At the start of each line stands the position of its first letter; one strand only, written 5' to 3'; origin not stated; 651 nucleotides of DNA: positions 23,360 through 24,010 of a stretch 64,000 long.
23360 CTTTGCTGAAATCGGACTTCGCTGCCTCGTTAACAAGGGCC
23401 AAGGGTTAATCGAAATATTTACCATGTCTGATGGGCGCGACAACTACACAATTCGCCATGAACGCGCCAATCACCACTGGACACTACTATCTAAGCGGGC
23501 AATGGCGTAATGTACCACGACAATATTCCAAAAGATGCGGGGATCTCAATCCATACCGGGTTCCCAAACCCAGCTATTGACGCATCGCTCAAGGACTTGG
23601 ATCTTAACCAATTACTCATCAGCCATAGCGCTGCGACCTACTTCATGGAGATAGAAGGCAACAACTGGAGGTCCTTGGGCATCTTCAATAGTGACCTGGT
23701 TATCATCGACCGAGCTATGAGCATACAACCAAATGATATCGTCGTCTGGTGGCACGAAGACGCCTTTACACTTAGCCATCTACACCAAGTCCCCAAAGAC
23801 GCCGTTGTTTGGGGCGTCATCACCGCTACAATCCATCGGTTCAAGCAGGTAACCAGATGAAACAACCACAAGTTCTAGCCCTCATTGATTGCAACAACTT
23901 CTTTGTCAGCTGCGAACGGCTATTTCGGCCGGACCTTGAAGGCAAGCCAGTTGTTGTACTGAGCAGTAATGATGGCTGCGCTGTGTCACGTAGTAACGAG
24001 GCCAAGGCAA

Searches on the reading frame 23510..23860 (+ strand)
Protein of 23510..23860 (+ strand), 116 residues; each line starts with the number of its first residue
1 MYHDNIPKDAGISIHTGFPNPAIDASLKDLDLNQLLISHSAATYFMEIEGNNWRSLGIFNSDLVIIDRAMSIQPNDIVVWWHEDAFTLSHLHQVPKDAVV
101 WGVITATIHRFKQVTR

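Call 93: search_protein_families(library=pfam, proteins=[window:23510-23860:+], max_evalue=0.001)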
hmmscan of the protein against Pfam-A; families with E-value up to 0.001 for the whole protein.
window:23510-23860:+ (116 aa): 1 family
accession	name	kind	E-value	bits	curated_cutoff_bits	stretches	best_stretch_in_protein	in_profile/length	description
PF00717.28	Peptidase_S24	-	3.2e-09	36.9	23.3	1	14-96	6-86/116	Peptidase S24-like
